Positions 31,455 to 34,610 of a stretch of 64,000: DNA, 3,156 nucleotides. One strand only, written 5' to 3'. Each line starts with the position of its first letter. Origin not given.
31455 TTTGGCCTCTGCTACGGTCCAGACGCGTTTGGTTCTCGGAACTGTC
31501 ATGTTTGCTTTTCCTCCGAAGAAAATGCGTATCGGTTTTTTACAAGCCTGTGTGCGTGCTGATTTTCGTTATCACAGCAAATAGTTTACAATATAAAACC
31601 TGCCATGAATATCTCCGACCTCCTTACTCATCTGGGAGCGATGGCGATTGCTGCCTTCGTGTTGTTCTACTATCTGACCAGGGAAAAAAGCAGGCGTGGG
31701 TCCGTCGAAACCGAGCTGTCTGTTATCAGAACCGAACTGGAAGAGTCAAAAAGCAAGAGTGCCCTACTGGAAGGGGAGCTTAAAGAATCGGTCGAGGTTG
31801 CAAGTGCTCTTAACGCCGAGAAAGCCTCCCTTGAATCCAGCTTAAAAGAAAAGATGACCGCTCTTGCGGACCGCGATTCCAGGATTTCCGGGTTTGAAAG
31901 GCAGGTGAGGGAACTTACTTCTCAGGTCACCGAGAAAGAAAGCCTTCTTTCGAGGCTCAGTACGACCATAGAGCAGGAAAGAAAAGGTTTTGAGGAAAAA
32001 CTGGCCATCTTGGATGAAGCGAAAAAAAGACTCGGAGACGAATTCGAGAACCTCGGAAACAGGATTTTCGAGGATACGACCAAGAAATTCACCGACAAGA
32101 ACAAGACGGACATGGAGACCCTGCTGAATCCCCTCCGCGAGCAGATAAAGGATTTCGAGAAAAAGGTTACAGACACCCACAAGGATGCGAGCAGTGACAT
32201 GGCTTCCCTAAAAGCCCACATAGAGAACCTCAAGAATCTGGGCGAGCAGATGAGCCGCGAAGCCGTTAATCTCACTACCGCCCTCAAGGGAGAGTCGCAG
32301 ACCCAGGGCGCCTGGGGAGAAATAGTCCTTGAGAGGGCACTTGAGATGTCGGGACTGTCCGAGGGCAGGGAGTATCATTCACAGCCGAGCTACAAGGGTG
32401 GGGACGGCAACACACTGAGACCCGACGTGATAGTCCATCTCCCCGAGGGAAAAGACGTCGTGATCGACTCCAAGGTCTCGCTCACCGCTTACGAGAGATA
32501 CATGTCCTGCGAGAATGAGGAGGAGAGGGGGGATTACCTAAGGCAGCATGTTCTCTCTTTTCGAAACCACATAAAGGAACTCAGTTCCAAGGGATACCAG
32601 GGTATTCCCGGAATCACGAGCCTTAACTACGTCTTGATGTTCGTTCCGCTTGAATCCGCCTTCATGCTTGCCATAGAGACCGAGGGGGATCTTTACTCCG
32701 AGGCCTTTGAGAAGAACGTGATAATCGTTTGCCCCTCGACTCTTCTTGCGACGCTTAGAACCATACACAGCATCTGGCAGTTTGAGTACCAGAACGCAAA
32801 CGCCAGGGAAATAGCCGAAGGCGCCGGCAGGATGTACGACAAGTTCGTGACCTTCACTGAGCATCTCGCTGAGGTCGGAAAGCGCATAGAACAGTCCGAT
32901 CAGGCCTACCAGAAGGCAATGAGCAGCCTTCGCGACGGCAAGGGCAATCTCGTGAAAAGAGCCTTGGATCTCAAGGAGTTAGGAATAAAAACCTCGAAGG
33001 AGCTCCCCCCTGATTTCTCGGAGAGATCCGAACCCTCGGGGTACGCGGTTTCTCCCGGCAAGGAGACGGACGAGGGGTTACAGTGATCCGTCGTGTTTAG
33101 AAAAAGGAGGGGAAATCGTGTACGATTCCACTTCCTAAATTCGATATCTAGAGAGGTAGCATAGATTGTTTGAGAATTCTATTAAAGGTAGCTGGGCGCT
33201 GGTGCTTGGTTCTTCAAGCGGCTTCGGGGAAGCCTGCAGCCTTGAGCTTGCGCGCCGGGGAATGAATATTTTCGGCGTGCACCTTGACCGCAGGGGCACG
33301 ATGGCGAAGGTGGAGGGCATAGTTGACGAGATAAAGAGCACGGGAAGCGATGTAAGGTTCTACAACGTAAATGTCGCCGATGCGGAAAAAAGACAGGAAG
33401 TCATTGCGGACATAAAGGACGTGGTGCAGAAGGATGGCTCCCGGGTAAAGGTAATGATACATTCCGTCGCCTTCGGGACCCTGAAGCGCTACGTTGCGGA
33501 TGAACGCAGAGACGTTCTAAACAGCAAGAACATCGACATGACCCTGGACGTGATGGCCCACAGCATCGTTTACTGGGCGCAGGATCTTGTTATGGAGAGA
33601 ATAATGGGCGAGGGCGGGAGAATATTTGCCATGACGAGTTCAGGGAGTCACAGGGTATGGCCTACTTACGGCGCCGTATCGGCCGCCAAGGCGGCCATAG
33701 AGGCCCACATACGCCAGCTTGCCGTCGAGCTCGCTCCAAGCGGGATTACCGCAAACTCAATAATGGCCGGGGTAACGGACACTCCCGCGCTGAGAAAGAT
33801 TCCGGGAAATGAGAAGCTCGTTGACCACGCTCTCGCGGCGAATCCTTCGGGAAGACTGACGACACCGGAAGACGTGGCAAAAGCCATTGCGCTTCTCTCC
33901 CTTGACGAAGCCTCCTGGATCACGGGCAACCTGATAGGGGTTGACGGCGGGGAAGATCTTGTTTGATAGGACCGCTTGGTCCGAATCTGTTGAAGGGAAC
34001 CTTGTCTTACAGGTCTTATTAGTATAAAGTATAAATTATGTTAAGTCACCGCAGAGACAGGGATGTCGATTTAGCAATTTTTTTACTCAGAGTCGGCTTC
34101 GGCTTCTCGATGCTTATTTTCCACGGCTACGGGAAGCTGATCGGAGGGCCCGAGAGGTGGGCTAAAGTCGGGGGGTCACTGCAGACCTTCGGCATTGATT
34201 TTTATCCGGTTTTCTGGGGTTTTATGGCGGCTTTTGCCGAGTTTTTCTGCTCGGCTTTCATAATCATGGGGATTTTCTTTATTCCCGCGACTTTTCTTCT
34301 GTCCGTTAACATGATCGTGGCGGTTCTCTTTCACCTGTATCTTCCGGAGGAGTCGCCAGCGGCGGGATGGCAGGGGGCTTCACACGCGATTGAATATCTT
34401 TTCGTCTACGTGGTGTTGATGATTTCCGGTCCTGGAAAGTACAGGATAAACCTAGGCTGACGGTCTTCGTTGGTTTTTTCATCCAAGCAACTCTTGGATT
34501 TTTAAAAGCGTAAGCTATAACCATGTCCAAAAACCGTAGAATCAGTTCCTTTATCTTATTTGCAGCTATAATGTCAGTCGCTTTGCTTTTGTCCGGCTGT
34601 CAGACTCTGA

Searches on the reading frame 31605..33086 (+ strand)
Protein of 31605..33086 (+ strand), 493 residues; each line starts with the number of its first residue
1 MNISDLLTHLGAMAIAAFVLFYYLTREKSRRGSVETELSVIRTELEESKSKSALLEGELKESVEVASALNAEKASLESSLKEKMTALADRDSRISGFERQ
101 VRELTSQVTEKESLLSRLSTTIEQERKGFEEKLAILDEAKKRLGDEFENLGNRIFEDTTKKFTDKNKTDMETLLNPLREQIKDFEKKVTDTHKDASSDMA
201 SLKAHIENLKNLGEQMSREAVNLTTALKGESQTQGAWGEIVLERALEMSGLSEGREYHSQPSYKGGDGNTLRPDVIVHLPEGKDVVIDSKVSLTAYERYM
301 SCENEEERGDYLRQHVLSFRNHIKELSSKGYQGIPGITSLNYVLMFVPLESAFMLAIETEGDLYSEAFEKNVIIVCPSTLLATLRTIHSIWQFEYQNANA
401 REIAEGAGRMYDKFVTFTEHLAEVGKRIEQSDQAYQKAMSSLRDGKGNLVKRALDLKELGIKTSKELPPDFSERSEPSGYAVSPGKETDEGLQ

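Call 5: search_protein_families(library=pfam, proteins=[window:31605-33086:+], max_evalue=0.001)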
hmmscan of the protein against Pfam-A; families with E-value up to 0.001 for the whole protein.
window:31605-33086:+ (493 aa): 2 families
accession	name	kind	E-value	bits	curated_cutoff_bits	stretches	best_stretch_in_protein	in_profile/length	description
PF02646.22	RmuC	-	1.1e-104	350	26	1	170-465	3-290/291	RmuC family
PF19220.6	Rod_CreS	-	0.00046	19.8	100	1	24-215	85-270/359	Crescentin, rod domain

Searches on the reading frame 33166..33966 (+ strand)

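Call 5: search_protein_families(library=pfam, proteins=[window:33166-33966:+], max_evalue=0.001)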
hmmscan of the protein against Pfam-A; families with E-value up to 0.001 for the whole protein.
window:33166-33966:+ (266 aa): 4 families
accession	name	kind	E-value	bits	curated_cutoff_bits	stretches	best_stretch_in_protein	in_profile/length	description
PF13561.12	adh_short_C2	-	2.1e-48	165.4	27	1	17-262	5-234/236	Enoyl-(Acyl carrier protein) reductase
PF00106.31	adh_short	-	2.3e-25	89.6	26.6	1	10-213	2-191/195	short chain dehydrogenase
PF08659.16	KR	-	7.6e-06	26.4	22.6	1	11-100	3-88/180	KR domain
PF23441.1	SDR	-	9.6e-05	22.3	27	1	9-263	8-255/258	SDR-like rossmann domain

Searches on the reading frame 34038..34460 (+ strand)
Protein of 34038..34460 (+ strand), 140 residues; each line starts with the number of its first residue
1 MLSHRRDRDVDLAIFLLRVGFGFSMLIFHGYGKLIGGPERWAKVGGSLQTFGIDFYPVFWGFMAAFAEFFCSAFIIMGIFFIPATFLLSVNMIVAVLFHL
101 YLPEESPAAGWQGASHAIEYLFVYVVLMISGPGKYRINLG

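Call 5: search_protein_families(library=pfam, proteins=[window:34038-34460:+], max_evalue=0.001)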
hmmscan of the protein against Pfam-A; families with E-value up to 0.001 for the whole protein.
window:34038-34460:+ (140 aa): 1 family
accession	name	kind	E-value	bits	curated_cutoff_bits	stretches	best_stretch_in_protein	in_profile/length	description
PF07681.17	DoxX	-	3.7e-09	37.5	23.6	1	14-98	2-82/85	DoxX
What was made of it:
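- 34038..34460 (+): Context: doxX, the conserved downstream neighbour (convergent with the fusion gene). Pfam DoxX (call 5).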
